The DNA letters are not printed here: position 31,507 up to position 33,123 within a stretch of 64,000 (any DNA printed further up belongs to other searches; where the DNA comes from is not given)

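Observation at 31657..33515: ECF sigma factor paired with an 'anti-sigma-like' membrane protein that carries a T9SS type-B secretion tag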

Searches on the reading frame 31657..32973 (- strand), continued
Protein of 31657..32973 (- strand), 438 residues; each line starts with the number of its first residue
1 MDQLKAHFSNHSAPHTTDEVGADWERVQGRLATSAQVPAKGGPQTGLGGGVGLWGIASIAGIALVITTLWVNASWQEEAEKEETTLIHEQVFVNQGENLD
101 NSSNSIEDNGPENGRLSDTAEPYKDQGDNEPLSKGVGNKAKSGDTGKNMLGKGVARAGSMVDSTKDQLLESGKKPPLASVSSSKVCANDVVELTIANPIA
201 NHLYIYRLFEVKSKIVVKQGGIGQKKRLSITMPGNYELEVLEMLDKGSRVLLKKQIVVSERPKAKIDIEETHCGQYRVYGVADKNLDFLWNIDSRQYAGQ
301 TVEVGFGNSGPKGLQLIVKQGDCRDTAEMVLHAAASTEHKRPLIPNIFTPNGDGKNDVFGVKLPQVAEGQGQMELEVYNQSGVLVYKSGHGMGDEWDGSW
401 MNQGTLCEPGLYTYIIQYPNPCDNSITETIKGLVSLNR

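Call 60: search_protein_families(library=pfam, proteins=[L090:1-330:+, L091:2-502:+, L094:5485-10932:+, P0162, P0183, P0205, P0198, P0191], max_evalue=0.01)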
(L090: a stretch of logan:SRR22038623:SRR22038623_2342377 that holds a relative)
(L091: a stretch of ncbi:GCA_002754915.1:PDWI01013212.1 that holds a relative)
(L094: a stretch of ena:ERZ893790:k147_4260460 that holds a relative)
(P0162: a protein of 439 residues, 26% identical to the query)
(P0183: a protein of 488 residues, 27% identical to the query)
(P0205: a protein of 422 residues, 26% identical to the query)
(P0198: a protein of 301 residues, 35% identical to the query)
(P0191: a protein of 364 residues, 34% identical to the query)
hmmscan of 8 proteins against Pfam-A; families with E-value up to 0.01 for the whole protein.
L090:1-330:+ (109 aa): 9 families
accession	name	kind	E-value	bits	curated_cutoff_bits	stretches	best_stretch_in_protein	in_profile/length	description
PF08281.18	Sigma70_r4_2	-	7.2e-18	64.4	25.7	1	47-98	2-53/54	Sigma-70, region 4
PF04545.22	Sigma70_r4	-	3.7e-08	33.2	24.1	1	52-99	1-48/50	Sigma-70, region 4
PF07638.17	Sigma70_ECF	-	1.8e-06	28.4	21.1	1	22-101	108-181/185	ECF sigma factor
PF00196.25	GerE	-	0.00038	20.5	23.5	1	67-90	13-36/57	Bacterial regulatory proteins, luxR family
PF04967.18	HTH_10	-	0.00082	19.6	23.1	1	73-95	25-47/53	HTH DNA binding domain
PF13384.12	HTH_23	-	0.0017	18.5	24.6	1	70-87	16-33/50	Homeodomain-like domain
PF04297.20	UPF0122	-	0.0042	17.7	22.7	1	61-104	23-66/101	Putative helix-turn-helix protein, YlxM / p13 like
PF13551.12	HTH_29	-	0.0043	17.6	28.1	0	70-88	10-29/64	Winged helix-turn helix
PF13412.12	HTH_24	-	0.0081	16.2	21.9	0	72-94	18-40/48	Winged helix-turn-helix DNA-binding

L091:2-502:+ (166 aa): 5 families
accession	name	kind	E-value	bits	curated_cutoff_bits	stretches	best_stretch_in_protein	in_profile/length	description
PF04542.20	Sigma70_r2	-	1.7e-18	66.6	24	1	4-70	1-69/71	Sigma-70 region 2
PF08281.18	Sigma70_r4_2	-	5e-14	52.1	25.7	1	101-150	3-52/54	Sigma-70, region 4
PF07638.17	Sigma70_ECF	-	1.8e-05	25.2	21.1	1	51-152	80-179/185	ECF sigma factor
PF04545.22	Sigma70_r4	-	0.00017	21.5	24.1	1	106-148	2-44/50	Sigma-70, region 4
PF13384.12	HTH_23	-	0.0015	18.7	24.6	0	121-140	14-33/50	Homeodomain-like domain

L094:5485-10932:+ (1816 aa): 2 families
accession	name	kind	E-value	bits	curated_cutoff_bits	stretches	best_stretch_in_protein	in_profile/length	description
PF13573.12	SprB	-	6.5e-06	26.1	28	1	624-658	2-36/37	SprB repeat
PF01483.27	P_proprotein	-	3.5e-05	24.2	21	1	488-565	8-86/86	Proprotein convertase P-domain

P0162 (439 aa): 3 families
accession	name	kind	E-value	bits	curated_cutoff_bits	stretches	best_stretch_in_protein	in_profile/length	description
PF18911.6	PKD_4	-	5.5e-15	55.6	27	2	272-334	14-77/85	PKD domain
PF00801.26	PKD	-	1.8e-14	53.9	23.5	2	198-248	12-63/80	PKD domain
PF13585.12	CHU_C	-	1.3e-13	51.3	27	1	352-434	3-83/86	CHU_C Type IX secretion signal domain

P0183 (488 aa): 2 families
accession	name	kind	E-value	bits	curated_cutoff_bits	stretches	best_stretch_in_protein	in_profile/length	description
PF13585.12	CHU_C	-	2.6e-16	59.9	27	1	400-483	2-83/86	CHU_C Type IX secretion signal domain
PF06832.18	BiPBP_C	-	0.0035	17.6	26.8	0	327-372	33-78/90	Penicillin-Binding Protein C-terminus Family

P0205 (422 aa): 1 family
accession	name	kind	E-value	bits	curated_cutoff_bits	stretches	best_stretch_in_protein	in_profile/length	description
PF13585.12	CHU_C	-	3e-16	59.8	27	1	332-406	1-75/86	CHU_C Type IX secretion signal domain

P0198 (301 aa): 1 family
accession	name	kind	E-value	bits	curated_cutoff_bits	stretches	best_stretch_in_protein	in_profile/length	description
PF13585.12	CHU_C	-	2.4e-18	66.5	27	1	214-298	4-85/86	CHU_C Type IX secretion signal domain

P0191 (364 aa): 4 families
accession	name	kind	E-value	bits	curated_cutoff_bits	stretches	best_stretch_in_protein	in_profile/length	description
PF13585.12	CHU_C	-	1.2e-12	48.2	27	1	278-361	3-85/86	CHU_C Type IX secretion signal domain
PF18911.6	PKD_4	-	4.3e-11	43.2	27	1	213-266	26-80/85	PKD domain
PF00801.26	PKD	-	3.3e-05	24.2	23.5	1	210-264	16-75/80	PKD domain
PF13860.13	FlgD_ig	-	0.0038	17.6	27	1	301-346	21-75/79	FlgD Ig-like domain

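Call 63: fold_search(model_id=the predicted structure, library=pdb)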
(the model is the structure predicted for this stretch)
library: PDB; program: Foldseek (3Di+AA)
matches with E <= 10: 1837; with E <= 0.001: 366
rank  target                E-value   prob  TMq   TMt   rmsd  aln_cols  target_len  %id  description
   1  9flu_A                2.1e-09  1.00  0.30  0.37   8.8       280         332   14  CryoEM structure of the fragment-1 (3402-3733) in the grappling hook protein A (GhpA) in the bacterium Aureispira sp.  (released 2024-10-16)
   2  9g8b_A                7.8e-09  1.00  0.28  0.34   9.4       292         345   12  CryoEM structure of the fragment-2 (2892-3236) in the grappling hook protein A (GhpA) in the bacterium Aureispira sp.  (released 2024-10-16)
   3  9flw_A                1.2e-08  1.00  0.27  0.24  10.6       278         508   12  CryoEM structure of the fragment-6 (3571-4078) in the grappling hook protein A (GhpA) in the bacterium Aureispira sp.  (released 2024-10-16)
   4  9flv_A                1.9e-08  1.00  0.31  0.32   8.3       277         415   12  CryoEM structure of the fragment-5 (2393-2807) in the grappling hook protein A (GhpA) in the bacterium Aureispira sp.  (released 2024-10-16)
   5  9flx_A                5.4e-08  1.00  0.30  0.36   9.1       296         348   10  CryoEM structure of the fragment-4 (4074-4421) in the grappling hook protein A (GhpA) in the bacterium Aureispira sp.  (released 2024-10-16)
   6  3r8q                  6.9e-08  1.00  0.27  0.39  12.2       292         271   10  Structure of Fibronectin domain 12-14 (released 2012-04-11)
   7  7s64_A                6.9e-08  1.00  0.21  0.08  16.6       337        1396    9  Intermediate-form oocyte/egg Alpha-2-Macroglobulin (A2Moo) tetramer (released 2022-01-05)
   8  7ad7_B                1.3e-07  1.00  0.18  0.14  21.6       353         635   10  Crystal structure of human complement C5 in complex with the K8 bovine knob domain peptide. (released 2021-03-10)
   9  9fly_A                1.5e-07  1.00  0.28  0.17  11.8       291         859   13  CryoEM structure of the base (4151-5009) in the grappling hook protein A (GhpA) in the bacterium Aureispira sp. CCB-QB (released 2024-10-16)
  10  3t4a_A                1.6e-07  1.00  0.17  0.12  21.5       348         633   11  Structure of a truncated form of Staphylococcal Complement Inhibitor B bound to human C3c at 3.4 Angstrom resolution (released 2011-11-23)
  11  6xax_B                2.0e-07  1.00  0.28  0.41  12.8       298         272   10  Structure of a fragment of human fibronectin containing the 11th type III domain, extra domain A, and the 12th type II (released 2021-06-09)
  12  3g6j_A                2.1e-07  1.00  0.18  0.12  20.7       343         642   11  C3b in complex with a C3b specific Fab (released 2009-03-10)
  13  9mfg_A                2.6e-07  1.00  0.19  0.26  14.7       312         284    7  Complex of IL23 receptor and VHH (released 2025-05-21)
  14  2wii_A                2.7e-07  1.00  0.17  0.12  21.9       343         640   11  Complement C3b in complex with factor H domains 1-4 (released 2009-06-09)
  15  2ice_A                3.2e-07  1.00  0.17  0.13  21.3       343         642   12  CRIg bound to C3c (released 2006-11-07)
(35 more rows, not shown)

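Call 69: list_cluster_members(proteins=[P0123, P0133, P0141, P0146, P0157, P0162, P0166, P0192, P0205, P0232])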
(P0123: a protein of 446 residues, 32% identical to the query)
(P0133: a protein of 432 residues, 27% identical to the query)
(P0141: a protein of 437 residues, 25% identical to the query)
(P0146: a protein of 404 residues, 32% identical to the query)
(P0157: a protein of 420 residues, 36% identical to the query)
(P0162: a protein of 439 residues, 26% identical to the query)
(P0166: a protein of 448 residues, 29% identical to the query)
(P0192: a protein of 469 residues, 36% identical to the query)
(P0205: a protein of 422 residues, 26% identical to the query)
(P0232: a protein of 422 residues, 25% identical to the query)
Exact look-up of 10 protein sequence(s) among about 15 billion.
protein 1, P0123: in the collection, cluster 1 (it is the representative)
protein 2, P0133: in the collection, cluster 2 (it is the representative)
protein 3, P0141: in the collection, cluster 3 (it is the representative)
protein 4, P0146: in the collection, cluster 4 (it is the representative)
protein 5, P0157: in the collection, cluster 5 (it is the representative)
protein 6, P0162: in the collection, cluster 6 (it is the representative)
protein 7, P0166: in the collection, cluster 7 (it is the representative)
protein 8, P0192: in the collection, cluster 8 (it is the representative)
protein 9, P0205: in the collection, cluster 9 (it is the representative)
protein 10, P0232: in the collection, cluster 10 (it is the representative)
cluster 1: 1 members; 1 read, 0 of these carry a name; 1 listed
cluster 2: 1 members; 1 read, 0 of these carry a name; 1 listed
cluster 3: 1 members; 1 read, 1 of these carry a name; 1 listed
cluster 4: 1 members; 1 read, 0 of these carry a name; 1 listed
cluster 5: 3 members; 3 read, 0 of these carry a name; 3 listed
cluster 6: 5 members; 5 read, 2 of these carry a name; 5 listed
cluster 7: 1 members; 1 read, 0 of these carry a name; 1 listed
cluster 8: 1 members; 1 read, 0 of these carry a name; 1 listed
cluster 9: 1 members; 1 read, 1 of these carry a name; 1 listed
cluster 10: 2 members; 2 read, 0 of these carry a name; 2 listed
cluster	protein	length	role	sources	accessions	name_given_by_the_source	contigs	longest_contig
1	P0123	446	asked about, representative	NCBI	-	-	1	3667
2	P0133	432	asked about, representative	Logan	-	-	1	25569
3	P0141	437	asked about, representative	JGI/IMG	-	gliding motility-associated-like protein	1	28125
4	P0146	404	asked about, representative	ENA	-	-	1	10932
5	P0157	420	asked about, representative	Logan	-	-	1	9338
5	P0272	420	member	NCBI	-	-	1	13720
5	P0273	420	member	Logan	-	-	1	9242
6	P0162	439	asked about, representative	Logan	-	-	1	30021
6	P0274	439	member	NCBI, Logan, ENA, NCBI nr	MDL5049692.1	PKD domain-containing protein [Oscillatoria amoena NRMC-F 0135]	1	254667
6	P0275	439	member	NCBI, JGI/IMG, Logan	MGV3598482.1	MAG: PKD domain-containing protein [Bacteroidota bacterium] | gliding motility-associated-like protein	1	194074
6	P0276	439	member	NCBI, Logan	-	-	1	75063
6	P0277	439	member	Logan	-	-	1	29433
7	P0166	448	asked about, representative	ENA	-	-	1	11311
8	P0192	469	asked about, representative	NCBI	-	-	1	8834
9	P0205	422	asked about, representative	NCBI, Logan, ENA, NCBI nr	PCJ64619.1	MAG: hypothetical protein COA58_12845 [Bacteroidetes bacterium] | MAG: hypothetical protein COA58_12845 [Bacteroidota bacterium]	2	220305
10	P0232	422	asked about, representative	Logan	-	-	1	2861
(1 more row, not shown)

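Call 75: search_solved_structures(query=window:31657-32973:-, max_evalue=1)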
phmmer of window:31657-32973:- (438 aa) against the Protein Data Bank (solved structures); distinct sequences matched with E-value up to 1: 0.

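Call 77: list_cluster_members(proteins=[P0135, P0137, P0143, P0145, P0150, P0164, P0171, P0183, P0193, P0216])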
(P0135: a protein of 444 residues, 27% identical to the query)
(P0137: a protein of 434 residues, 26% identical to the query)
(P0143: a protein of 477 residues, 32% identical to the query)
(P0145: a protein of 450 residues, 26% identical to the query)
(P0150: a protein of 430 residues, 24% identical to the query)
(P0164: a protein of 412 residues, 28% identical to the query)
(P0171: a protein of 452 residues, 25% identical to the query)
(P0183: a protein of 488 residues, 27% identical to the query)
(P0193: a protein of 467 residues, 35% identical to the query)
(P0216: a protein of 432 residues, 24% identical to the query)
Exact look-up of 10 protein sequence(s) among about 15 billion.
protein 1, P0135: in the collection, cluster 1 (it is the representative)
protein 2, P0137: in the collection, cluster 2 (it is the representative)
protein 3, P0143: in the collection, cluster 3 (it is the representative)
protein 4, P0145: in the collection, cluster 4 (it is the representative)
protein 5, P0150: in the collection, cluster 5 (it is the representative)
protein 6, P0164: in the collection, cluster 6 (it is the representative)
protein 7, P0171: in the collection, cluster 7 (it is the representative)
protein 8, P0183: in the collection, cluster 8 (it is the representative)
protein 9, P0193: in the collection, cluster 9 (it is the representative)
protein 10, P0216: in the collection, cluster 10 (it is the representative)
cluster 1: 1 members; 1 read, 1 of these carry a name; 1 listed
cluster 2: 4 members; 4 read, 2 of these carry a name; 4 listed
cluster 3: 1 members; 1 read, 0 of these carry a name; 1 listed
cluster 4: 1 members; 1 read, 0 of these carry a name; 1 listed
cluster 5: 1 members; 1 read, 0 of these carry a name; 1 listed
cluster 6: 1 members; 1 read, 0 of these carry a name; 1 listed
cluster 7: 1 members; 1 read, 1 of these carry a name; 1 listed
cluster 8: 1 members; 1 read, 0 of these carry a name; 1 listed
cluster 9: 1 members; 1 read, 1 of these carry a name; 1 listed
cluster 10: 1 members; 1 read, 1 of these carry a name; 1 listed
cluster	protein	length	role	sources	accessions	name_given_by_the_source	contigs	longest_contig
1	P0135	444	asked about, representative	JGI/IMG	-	gliding motility-associated-like protein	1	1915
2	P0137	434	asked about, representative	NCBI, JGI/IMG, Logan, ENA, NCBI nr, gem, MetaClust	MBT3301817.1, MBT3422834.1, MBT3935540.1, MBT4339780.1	MAG: T9SS type B sorting domain-containing protein [Bacteroidetes bacterium] | gliding motility-associated-like protein | T9SS type B sorting domain-containing protein [Bacteroidota bacterium]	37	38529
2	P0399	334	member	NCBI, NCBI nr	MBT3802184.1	MAG: PKD domain-containing protein, partial [Bacteroidetes bacterium] | PKD domain-containing protein [Bacteroidota bacterium]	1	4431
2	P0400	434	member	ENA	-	-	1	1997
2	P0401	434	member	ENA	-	-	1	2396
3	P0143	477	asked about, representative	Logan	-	-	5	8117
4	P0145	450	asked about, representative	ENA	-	-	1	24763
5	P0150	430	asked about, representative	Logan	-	-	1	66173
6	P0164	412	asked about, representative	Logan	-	-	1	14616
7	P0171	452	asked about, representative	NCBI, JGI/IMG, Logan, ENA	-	hypothetical protein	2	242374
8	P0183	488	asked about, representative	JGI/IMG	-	-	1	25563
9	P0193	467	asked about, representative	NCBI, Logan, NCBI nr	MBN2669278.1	MAG: gliding motility-associated C-terminal domain-containing protein [Bacteroidales ... | gliding motility-associated C-terminal domain-containing protein [Bacteroidales bacterium]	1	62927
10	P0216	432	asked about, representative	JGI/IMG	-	gliding motility-associated-like protein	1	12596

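Call 80: find_encoding_contigs(protein=P0164, flank=8000, max_places=1)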
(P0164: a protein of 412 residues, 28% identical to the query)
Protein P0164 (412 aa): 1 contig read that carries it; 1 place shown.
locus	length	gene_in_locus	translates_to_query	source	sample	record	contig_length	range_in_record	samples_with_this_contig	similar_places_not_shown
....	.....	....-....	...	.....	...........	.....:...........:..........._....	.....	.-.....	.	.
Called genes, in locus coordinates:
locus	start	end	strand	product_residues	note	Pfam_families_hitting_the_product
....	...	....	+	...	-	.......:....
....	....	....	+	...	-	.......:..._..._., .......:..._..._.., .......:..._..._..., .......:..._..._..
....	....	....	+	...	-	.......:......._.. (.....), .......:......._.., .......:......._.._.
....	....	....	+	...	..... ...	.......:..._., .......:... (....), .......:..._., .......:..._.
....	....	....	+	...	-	-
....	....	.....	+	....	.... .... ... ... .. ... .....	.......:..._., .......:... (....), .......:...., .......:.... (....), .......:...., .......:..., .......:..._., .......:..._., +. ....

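Call 81: find_encoding_contigs(protein=P0171, flank=8000, max_places=1)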
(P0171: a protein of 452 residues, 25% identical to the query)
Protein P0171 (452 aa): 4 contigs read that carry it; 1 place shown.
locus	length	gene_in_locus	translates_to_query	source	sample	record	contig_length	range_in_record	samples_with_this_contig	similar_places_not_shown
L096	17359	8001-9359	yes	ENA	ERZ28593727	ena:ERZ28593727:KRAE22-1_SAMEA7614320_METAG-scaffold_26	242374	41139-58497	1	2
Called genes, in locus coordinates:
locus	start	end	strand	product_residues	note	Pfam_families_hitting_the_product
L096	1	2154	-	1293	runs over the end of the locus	PF01364:Peptidase_C25, PF13860:FlgD_ig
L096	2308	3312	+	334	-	PF11751:PorP_SprF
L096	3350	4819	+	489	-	PF03781:FGE-sulfatase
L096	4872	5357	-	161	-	PF00702:Hydrolase (weak), PF08645:PNK3P, PF13419:HAD_2, PF13242:Hydrolase_like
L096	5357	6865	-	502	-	PF00289:Biotin_carb_N, PF02222:ATP-grasp, PF02786:CPSase_L_D2, PF07478:Dala_Dala_lig_C, PF02785:Biotin_carb_C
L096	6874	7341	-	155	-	-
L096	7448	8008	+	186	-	PF07638:Sigma70_ECF, PF04542:Sigma70_r2, PF08281:Sigma70_r4_2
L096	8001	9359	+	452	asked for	PF00801:PKD (faint), PF13585:CHU_C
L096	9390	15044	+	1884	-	PF00801:PKD, PF18911:PKD_4, PF13585:CHU_C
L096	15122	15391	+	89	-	-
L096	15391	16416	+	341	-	PF00528:BPD_transp_1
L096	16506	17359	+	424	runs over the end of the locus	-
